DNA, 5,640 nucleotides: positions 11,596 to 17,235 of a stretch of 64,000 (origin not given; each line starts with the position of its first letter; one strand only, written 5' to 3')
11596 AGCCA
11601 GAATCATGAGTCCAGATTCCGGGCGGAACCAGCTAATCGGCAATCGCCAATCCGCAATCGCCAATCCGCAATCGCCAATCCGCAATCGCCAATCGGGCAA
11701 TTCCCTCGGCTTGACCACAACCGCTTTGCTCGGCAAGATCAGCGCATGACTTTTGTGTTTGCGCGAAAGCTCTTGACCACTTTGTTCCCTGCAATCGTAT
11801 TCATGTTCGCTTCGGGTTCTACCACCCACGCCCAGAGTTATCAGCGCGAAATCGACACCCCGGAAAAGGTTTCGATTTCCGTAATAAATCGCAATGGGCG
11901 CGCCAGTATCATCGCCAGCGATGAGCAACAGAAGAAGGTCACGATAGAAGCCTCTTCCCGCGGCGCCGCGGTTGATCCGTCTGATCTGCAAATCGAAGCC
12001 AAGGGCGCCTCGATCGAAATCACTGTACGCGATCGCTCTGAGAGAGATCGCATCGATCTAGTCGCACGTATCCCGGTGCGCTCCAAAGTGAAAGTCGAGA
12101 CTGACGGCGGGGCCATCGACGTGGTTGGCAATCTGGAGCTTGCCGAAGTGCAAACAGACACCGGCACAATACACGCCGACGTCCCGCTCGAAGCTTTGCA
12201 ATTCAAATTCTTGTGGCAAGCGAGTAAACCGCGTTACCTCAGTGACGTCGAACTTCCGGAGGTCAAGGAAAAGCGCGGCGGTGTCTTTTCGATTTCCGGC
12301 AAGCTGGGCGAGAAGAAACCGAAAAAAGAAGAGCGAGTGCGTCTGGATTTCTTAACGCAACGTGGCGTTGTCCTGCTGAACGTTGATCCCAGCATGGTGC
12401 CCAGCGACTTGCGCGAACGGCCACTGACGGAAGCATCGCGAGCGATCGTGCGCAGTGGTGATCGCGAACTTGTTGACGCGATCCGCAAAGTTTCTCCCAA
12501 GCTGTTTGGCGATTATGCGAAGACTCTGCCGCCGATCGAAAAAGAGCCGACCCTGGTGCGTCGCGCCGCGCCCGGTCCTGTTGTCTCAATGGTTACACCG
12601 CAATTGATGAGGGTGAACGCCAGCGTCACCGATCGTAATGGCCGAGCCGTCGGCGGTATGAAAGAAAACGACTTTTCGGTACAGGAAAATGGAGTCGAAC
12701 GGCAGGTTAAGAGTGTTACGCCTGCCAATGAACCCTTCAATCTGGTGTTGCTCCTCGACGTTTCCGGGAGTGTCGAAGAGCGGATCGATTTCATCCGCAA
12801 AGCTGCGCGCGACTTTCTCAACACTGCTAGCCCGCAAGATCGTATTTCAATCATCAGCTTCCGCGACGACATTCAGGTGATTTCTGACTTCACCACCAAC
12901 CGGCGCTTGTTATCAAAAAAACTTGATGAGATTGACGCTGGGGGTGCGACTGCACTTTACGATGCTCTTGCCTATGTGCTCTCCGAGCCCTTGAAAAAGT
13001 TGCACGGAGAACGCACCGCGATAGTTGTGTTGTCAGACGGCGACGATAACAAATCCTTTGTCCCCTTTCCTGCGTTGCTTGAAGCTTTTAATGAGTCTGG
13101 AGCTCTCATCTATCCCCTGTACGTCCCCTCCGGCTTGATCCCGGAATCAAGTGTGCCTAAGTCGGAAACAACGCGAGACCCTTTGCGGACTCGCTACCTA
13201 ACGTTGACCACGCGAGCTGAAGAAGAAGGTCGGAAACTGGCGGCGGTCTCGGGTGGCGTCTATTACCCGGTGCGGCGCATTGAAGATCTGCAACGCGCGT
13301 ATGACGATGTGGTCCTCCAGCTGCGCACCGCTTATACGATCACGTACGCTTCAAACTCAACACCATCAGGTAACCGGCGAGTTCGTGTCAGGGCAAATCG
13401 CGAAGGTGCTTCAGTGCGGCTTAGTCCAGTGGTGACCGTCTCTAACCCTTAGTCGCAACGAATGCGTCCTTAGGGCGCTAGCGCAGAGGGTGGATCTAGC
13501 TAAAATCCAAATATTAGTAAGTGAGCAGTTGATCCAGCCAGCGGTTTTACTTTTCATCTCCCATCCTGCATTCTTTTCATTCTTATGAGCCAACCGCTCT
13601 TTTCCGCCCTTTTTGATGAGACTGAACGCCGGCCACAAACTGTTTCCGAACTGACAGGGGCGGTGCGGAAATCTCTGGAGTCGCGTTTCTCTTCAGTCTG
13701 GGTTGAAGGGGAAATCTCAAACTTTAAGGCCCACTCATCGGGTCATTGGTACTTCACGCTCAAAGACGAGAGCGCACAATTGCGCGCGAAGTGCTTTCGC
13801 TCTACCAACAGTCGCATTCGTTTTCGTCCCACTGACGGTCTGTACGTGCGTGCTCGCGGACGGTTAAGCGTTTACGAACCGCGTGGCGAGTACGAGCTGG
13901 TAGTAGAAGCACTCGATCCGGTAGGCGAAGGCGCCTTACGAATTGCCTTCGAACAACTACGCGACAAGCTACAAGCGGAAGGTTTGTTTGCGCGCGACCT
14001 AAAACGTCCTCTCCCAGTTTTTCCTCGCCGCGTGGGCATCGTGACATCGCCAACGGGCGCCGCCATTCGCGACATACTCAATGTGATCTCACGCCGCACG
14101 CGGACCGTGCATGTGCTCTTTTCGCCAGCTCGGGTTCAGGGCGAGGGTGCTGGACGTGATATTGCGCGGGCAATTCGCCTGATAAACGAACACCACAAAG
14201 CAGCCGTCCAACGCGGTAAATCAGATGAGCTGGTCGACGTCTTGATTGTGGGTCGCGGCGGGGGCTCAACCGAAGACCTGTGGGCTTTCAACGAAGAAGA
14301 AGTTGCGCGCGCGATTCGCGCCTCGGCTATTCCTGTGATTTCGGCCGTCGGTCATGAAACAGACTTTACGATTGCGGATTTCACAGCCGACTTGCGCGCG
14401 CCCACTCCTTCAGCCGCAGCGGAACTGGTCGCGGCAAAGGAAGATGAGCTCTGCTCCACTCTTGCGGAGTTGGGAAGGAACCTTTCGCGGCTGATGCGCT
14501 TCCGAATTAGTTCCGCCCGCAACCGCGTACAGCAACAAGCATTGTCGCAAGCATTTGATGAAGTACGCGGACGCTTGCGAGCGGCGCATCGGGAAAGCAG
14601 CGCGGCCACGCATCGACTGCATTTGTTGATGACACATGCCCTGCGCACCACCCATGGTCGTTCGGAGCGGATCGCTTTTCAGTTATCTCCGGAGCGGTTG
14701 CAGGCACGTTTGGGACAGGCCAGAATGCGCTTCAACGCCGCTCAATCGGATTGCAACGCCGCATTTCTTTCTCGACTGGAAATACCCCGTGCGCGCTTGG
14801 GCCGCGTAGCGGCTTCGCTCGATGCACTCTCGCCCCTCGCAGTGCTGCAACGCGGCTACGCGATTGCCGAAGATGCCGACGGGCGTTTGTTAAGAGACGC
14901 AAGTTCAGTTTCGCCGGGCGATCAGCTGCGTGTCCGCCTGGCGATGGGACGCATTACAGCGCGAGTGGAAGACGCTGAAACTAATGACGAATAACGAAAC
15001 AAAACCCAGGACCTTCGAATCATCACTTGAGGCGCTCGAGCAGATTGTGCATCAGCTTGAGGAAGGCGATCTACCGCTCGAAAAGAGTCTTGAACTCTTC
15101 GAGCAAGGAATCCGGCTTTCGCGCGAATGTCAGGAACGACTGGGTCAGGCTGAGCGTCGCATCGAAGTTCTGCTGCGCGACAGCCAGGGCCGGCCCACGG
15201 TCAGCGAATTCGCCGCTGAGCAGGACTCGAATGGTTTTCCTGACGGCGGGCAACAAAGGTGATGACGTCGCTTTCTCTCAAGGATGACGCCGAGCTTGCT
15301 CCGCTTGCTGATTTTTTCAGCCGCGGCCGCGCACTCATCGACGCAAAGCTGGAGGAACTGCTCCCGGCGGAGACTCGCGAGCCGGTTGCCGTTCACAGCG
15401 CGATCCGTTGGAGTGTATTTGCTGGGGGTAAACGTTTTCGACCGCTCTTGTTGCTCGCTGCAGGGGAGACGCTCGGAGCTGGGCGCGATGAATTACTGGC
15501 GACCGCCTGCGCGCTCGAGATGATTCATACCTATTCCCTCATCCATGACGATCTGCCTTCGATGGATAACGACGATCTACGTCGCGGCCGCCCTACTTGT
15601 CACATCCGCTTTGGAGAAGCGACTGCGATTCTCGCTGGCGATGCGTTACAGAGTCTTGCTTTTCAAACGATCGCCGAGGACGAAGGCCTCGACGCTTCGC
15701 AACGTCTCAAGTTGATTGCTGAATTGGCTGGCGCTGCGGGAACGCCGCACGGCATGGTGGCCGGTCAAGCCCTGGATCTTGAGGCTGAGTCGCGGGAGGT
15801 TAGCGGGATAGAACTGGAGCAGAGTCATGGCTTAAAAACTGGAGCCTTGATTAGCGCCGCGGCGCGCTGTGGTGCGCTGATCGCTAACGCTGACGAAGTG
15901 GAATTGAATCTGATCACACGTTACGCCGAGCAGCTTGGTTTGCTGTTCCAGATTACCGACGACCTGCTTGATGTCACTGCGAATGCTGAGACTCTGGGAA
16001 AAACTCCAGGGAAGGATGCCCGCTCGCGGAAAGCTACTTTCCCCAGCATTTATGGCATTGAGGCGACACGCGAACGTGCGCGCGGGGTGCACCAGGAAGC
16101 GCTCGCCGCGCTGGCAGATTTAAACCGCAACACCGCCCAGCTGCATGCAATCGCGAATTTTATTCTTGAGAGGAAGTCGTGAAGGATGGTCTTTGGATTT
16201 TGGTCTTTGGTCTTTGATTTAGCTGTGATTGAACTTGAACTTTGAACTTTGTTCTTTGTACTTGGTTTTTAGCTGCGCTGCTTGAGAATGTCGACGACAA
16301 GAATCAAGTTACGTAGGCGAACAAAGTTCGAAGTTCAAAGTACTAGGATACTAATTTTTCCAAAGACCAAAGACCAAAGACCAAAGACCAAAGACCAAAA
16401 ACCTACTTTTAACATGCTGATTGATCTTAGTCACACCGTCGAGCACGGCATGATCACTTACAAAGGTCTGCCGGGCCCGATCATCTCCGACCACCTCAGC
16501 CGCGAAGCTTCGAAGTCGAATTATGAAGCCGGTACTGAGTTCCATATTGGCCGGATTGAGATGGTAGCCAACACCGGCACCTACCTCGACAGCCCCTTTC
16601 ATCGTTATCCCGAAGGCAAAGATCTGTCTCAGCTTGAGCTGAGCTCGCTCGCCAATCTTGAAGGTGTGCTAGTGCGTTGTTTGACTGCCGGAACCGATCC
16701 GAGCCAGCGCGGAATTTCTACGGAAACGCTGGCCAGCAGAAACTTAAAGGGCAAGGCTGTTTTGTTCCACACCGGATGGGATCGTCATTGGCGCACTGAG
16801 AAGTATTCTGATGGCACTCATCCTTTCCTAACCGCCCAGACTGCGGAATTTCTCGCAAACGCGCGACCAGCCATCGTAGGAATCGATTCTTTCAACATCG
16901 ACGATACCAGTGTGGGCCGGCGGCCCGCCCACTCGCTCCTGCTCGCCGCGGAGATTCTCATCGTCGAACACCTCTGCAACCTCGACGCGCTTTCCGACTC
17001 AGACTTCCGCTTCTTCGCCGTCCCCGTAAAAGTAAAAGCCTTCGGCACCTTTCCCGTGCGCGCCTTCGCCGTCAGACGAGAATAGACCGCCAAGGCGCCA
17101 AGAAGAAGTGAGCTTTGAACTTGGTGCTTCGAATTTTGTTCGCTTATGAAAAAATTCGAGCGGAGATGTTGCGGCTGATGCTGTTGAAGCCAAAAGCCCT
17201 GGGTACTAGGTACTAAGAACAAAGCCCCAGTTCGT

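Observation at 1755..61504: At least 12 intergenic spacers are filled with 7- or 8-nt tandem arrays from a shared word set, mostly as mirrored pairs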

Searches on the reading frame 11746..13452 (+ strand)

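Call 18: search_protein_families(library=pfam, proteins=[window:11746-13452:+])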
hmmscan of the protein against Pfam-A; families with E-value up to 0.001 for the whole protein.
window:11746-13452:+ (568 aa): 4 families
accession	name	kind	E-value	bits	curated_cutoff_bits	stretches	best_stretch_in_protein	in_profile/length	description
PF13519.12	VWA_2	-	2.3e-14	54.4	27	1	333-432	1-106/107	von Willebrand factor type A domain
PF00092.34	VWA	-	5.7e-10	40.1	23.8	1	332-436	1-117/174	von Willebrand factor type A domain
PF05762.20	VWA_CoxE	-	3e-08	33.8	26.4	1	328-453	54-180/222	VWA domain containing CoxE-like protein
PF13768.12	VWA_3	-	0.00012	22.5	27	1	332-435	2-110/155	von Willebrand factor type A domain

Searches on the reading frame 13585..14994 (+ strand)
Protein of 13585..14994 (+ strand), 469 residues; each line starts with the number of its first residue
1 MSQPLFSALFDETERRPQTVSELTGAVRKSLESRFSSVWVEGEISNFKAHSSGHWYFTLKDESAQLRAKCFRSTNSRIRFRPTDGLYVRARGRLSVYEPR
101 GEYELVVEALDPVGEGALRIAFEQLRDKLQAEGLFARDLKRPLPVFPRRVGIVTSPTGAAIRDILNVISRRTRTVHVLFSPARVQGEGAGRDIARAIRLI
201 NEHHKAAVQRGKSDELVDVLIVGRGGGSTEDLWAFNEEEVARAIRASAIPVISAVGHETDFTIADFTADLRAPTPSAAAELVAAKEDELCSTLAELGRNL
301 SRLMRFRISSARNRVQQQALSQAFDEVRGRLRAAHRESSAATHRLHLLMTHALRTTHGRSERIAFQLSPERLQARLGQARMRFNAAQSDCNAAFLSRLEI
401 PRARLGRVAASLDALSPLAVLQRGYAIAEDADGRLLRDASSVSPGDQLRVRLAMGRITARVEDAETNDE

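Call 17: find_encoding_contigs(protein=window:13585-14994:+, flank=3000, max_places=4)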
Protein window:13585-14994:+ (469 aa): 1 contig read that carries it; 1 place shown.
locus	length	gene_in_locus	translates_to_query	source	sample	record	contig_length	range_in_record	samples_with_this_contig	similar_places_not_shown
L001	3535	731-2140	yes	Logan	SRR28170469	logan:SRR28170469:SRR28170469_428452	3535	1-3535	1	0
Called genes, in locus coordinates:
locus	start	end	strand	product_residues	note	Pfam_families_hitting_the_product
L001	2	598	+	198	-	?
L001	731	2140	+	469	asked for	PF13742:tRNA_anti_2, PF01336:tRNA_anti-codon, PF02601:Exonuc_VII_L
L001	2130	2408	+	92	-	PF02609:Exonuc_VII_S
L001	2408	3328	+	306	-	PF00348:polyprenyl_synt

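Call 18: search_protein_families(library=pfam, proteins=[window:13585-14994:+])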
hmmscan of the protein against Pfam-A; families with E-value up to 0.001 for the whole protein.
window:13585-14994:+ (469 aa): 3 families
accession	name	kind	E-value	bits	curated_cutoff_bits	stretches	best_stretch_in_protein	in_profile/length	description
PF02601.20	Exonuc_VII_L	-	2.3e-99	333.3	35.9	1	134-459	1-314/315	Exonuclease VII, large subunit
PF13742.12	tRNA_anti_2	-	3.8e-32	110.8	27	1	19-110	2-94/95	OB-fold nucleic acid binding domain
PF01336.31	tRNA_anti-codon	-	1.7e-14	53.9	27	1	38-111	1-73/75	OB-fold nucleic acid binding domain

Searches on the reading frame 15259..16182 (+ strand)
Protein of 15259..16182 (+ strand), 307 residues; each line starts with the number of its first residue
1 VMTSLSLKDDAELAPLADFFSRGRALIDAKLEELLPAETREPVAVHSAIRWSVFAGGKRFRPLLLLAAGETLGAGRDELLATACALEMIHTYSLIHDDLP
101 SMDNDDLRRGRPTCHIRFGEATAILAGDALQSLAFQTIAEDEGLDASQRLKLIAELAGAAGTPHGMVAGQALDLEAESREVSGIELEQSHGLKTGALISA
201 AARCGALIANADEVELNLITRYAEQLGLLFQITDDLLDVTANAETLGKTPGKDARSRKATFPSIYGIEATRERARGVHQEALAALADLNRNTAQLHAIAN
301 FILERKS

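Call 18: search_protein_families(library=pfam, proteins=[window:15259-16182:+])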
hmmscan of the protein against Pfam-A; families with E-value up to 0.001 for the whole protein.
window:15259-16182:+ (307 aa): 1 family
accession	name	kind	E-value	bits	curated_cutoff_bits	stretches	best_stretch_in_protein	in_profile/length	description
PF00348.22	polyprenyl_synt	-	5.8e-57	193.2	27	1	48-277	7-229/251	Polyprenyl synthetase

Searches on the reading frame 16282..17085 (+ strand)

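Call 18: search_protein_families(library=pfam, proteins=[window:16282-17085:+])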
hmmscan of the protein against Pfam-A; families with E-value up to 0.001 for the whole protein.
window:16282-17085:+ (267 aa): 1 family
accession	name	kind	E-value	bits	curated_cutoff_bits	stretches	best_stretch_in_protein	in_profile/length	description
PF04199.19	Cyclase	-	6.1e-23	82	23.1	1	47-207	1-141/142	Putative cyclase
